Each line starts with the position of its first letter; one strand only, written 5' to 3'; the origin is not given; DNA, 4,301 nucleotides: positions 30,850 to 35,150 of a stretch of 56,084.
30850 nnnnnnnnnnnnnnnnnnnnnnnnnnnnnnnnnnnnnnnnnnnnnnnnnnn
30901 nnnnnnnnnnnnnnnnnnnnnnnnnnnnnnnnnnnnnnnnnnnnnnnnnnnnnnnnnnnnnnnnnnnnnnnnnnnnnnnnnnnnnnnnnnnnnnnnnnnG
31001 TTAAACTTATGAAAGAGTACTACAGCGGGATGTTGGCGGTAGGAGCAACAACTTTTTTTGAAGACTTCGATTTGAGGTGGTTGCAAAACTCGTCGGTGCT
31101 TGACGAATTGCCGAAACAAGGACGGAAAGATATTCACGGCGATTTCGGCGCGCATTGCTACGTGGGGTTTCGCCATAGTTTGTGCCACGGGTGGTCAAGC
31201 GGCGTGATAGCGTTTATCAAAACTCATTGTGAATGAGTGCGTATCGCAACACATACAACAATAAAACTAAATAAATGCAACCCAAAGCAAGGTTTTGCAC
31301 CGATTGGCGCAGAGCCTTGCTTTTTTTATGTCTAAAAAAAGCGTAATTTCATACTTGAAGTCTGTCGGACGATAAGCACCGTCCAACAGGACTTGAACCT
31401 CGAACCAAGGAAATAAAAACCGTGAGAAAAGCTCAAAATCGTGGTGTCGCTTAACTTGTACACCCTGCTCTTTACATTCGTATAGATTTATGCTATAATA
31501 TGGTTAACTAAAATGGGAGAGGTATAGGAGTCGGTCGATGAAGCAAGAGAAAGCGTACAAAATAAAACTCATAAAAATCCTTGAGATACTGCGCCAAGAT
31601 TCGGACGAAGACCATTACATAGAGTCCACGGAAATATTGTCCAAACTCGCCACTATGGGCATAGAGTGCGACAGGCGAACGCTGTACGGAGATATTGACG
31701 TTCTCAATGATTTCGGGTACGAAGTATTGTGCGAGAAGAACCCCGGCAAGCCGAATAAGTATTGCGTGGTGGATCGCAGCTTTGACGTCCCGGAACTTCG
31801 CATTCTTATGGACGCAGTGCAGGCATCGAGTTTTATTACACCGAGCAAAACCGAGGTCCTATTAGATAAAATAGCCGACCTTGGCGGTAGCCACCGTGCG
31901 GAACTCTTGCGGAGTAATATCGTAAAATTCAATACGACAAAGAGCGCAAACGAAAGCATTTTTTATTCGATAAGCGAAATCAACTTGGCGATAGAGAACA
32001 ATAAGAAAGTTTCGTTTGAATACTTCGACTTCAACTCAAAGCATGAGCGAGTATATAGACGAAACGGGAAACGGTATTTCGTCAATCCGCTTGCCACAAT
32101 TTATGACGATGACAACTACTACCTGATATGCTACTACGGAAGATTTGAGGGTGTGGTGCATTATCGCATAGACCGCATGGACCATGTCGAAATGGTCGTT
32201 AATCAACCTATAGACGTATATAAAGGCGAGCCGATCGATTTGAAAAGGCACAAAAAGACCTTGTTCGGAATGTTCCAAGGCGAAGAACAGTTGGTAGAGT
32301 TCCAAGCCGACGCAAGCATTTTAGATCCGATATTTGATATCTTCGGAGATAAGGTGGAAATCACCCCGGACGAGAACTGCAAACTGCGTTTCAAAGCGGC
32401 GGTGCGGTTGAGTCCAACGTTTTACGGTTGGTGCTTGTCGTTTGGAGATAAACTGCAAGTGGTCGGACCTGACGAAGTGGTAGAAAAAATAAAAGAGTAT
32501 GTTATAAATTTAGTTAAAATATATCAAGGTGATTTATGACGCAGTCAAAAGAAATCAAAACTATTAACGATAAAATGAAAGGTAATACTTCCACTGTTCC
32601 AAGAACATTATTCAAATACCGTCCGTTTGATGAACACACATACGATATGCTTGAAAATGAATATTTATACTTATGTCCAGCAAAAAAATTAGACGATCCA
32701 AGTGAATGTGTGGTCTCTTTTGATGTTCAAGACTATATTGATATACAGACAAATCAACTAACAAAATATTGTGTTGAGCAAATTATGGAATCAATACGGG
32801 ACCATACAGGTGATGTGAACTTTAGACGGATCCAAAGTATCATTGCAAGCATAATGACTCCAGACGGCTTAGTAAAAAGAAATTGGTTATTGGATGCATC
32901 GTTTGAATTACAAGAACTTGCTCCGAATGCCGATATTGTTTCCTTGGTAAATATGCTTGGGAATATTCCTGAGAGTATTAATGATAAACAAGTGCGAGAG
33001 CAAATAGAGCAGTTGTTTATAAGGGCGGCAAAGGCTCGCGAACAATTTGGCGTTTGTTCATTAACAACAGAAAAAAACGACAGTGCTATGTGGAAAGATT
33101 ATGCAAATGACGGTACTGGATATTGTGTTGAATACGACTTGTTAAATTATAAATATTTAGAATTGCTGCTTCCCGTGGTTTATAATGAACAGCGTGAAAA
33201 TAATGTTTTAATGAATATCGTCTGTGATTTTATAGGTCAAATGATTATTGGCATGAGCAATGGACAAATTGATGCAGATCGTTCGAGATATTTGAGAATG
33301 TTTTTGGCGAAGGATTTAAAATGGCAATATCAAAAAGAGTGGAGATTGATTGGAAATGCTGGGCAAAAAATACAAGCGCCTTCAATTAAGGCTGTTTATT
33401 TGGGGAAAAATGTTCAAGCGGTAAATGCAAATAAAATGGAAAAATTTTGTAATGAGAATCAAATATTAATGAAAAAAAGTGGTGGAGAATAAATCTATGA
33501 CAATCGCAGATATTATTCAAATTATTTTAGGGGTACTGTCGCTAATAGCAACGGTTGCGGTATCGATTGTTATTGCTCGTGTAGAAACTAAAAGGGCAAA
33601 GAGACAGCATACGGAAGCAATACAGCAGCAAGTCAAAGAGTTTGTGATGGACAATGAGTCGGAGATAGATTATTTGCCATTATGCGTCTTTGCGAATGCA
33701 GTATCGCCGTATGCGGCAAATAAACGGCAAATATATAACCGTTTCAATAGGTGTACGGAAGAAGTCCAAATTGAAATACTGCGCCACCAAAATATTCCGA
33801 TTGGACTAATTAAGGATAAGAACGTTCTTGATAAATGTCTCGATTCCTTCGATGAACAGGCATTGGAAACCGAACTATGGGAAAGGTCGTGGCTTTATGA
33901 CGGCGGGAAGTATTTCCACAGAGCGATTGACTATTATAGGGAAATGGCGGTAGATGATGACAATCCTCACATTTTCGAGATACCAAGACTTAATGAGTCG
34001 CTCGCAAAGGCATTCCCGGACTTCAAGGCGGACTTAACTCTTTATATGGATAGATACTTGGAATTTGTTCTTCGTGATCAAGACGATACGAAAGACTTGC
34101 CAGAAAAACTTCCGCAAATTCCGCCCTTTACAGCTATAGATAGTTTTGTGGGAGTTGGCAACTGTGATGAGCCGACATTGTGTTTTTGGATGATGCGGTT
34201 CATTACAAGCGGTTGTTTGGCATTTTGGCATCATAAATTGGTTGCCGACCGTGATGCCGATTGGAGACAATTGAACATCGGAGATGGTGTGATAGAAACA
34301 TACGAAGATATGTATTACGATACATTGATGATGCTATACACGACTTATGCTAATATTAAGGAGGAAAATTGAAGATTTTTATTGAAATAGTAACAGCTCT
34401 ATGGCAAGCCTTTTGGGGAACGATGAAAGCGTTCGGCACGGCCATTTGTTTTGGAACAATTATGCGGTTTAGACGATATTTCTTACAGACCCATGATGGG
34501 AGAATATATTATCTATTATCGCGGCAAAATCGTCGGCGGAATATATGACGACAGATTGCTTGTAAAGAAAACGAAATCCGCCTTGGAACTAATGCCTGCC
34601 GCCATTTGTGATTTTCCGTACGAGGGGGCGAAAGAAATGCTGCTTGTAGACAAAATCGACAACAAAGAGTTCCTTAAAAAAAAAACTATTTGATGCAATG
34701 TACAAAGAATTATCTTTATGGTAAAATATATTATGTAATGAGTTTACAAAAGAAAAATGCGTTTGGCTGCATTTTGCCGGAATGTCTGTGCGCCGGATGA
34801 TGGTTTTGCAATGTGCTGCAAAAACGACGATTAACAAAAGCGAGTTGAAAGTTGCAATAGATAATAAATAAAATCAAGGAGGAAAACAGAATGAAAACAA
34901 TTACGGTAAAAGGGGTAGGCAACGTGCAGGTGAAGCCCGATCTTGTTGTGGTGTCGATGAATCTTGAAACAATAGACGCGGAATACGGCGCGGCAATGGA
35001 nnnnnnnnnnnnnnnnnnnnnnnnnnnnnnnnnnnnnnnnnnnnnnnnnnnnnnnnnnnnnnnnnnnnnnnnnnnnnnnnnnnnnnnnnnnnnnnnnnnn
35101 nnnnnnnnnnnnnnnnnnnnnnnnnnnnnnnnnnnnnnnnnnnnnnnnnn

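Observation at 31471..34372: AT-rich three-gene operon (BrxR/CapW-like WYL regulator, DUF2971 protein, anchored unknown protein): candidate undescribed defence system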

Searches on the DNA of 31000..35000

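Call 58: search_rna_families(source=window, start=31000, end=35000, threshold=evalue, max_evalue=1)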
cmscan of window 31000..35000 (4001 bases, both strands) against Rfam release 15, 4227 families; matches with E-value up to 1: 0.
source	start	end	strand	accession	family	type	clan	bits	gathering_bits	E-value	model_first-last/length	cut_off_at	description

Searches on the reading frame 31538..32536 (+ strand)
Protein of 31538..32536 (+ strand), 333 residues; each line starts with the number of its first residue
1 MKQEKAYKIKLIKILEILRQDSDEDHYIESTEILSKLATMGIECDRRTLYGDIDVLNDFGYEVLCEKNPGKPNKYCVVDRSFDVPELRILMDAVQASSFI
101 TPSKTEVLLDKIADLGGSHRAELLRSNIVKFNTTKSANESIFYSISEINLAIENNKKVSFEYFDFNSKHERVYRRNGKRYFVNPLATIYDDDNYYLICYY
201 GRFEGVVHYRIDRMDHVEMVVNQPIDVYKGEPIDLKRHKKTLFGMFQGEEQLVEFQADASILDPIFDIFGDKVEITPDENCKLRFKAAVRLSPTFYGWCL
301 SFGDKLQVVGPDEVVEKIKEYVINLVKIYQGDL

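Call 4: search_protein_families(library=pfam, proteins=[window:31538-32536:+], max_evalue=1)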
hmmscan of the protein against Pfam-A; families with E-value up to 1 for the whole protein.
window:31538-32536:+ (333 aa): 3 families
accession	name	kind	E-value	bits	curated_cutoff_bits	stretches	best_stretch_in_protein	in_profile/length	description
PF13280.12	WYL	-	4.4e-09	36.7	21.8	1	146-219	4-70/70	WYL domain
PF25583.1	WCX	-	3.4e-06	27.8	23.9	1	274-321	23-71/76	WCX domain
PF08279.18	HTH_11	-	0.011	16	25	1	43-70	26-53/55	HTH domain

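Call 5: search_protein_families(library=padloc, proteins=[window:31538-32536:+], max_evalue=1)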
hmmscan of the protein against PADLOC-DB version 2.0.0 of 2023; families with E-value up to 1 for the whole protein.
window:31538-32536:+ (333 aa): 3 families
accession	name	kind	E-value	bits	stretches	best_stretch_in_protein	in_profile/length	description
PDLC01652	WYL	-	1.3e-22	78.9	1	136-321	11-157/162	"CAS-I,CAS-II,CAS-III,CAS-IV,CAS-V,CAS-VI; associated_signaling"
PDLC01457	WYL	-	6e-11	40.4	1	35-313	26-228/229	"CAS-I,CAS-II,CAS-III,CAS-IV,CAS-V,CAS-VI; associated_signaling"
PDLC01766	Cas3c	-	0.0042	13.3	1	147-330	139-317/1009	-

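Call 6: search_protein_families(library=ncbifam, proteins=[window:31538-32536:+], max_evalue=1)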
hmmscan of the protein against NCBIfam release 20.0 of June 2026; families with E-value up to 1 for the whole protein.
window:31538-32536:+ (333 aa): 0 families

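Call 7: search_protein_families(library=phrogs, proteins=[window:31538-32536:+], max_evalue=1)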
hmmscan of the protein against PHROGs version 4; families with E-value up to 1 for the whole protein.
window:31538-32536:+ (333 aa): 2 families
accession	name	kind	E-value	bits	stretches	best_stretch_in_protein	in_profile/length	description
phrog_13105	-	unknown function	7.8e-05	23.4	1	46-224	33-219/239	-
phrog_23434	-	unknown function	0.65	11.6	1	22-38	43-59/63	-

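Call 51: search_solved_structures(query=window:31538-32536:+, max_evalue=0.01, show_alignments=1)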
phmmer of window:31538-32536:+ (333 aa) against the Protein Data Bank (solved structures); distinct sequences matched with E-value up to 0.01: 0.

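Call 96: search_solved_structures(query=A5, max_evalue=10, show_alignments=1)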
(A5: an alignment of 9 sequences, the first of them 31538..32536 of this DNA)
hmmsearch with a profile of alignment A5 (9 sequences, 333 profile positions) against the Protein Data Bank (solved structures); distinct sequences matched with E-value up to 10: 17.
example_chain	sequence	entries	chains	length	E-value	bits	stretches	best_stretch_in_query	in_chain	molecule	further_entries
7u02_B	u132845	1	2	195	1.3e-06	31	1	177-323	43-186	WYL domain-containing protein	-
7tzv_A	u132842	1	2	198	1.4e-06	31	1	177-323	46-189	WYL domain-containing protein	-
9cu3_B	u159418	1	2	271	3.2e-06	29.8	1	177-323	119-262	WYL domain-containing protein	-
9pfq_Q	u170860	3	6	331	5.2e-06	29.1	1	177-323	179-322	WYL domain-containing protein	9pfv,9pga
8tp8_A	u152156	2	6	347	5.8e-06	28.9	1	177-323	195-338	DeoR-family transcriptional regulator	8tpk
7p5x_AX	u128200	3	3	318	0.0028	20.1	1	178-220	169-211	PafC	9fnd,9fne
6sj9_A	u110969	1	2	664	0.07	15.5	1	145-218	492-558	Proteasome accessory factor B/C (PafBC)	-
2o8k_A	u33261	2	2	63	0.13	14.6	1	10-55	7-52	RNA polymerase sigma factor RpoN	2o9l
2ahq_A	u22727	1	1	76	0.18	14.1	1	10-55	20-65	RNA polymerase sigma factor RpoN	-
9jcx_B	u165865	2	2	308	0.56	12.5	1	122-167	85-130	Spike protein S1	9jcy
5gnb_A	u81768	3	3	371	0.64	12.3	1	122-167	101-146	Spike glycoprotein | Spike protein S1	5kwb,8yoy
8vgt_A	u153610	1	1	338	0.65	12.3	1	122-167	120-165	Spike protein S1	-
9izn_A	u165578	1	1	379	0.66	12.3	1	122-167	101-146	Spike protein S1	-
9opq_A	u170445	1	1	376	0.76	12.1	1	122-167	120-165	NL63-S2prime/HKU1-RBD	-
2fu4_A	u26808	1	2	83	0.86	11.9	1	12-65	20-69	Ferric uptake regulation protein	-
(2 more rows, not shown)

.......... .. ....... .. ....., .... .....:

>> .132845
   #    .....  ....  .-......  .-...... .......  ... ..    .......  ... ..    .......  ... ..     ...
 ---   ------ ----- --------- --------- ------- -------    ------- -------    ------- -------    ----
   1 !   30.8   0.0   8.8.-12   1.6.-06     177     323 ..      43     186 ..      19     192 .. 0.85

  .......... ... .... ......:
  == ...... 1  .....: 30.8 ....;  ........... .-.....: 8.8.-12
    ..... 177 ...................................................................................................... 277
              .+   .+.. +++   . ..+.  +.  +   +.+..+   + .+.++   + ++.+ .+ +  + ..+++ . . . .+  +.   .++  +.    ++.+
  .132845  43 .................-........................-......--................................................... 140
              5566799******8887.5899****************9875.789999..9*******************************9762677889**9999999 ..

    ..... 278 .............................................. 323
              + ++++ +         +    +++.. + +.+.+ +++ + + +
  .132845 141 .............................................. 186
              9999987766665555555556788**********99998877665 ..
